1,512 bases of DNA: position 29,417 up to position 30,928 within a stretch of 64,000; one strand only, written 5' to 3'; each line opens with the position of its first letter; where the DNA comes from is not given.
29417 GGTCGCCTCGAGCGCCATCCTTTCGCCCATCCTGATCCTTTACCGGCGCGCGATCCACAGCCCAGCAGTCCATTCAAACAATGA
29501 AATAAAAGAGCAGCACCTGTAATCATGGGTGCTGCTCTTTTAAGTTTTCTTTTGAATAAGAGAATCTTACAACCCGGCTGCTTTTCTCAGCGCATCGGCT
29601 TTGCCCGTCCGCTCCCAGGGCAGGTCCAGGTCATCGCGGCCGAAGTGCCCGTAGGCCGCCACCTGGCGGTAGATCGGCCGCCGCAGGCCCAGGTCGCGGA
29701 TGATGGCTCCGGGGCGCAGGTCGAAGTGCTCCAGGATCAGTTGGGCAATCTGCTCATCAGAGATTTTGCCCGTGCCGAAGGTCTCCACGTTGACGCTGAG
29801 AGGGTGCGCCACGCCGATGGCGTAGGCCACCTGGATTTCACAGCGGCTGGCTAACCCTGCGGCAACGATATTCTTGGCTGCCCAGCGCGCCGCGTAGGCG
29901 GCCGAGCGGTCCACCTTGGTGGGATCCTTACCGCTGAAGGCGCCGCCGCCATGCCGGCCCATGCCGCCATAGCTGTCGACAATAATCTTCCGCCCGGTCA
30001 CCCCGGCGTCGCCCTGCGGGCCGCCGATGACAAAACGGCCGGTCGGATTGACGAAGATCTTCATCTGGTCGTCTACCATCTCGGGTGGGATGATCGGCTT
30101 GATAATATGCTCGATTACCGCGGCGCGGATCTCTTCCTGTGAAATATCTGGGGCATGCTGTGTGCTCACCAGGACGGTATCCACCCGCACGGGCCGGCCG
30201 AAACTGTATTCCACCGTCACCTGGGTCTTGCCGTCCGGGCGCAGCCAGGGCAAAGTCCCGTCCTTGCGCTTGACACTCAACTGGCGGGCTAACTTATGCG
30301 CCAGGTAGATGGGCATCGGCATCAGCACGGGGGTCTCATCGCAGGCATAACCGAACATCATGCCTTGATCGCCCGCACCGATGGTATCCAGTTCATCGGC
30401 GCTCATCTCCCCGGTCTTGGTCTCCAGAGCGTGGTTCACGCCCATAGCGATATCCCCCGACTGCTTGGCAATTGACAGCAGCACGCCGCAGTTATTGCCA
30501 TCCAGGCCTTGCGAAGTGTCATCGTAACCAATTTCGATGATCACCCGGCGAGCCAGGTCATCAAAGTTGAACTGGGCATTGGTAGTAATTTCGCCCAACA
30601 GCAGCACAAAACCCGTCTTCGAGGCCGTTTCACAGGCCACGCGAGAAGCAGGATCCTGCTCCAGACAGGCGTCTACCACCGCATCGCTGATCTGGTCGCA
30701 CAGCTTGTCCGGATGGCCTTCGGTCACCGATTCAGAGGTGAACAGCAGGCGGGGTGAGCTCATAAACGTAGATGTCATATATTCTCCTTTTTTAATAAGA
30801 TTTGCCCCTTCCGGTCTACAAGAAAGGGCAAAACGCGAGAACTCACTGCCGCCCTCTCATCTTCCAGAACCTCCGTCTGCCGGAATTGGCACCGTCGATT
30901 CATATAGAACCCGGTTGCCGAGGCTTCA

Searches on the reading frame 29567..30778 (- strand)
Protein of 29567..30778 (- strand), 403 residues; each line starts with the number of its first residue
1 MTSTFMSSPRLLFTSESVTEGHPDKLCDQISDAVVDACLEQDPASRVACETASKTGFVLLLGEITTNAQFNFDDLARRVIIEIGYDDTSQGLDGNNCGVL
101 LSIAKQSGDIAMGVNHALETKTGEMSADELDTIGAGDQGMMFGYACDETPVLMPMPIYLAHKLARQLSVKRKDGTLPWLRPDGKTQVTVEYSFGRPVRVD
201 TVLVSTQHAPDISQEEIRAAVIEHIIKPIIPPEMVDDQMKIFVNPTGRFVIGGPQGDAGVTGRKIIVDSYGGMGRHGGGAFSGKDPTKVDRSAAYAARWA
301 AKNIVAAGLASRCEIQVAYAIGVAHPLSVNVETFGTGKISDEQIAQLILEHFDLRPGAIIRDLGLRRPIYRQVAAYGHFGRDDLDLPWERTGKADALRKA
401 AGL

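Call 39: search_protein_families(library=ncbifam, max_evalue=1e-10, proteins=[window:29567-30778:-])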
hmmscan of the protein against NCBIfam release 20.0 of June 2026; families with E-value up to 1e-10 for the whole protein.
window:29567-30778:- (403 aa): 1 family
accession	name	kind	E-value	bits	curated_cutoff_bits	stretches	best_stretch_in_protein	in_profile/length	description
TIGR01034.1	metK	equivalog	3.3e-176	585.8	309.4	1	12-400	1-376/377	methionine adenosyltransferase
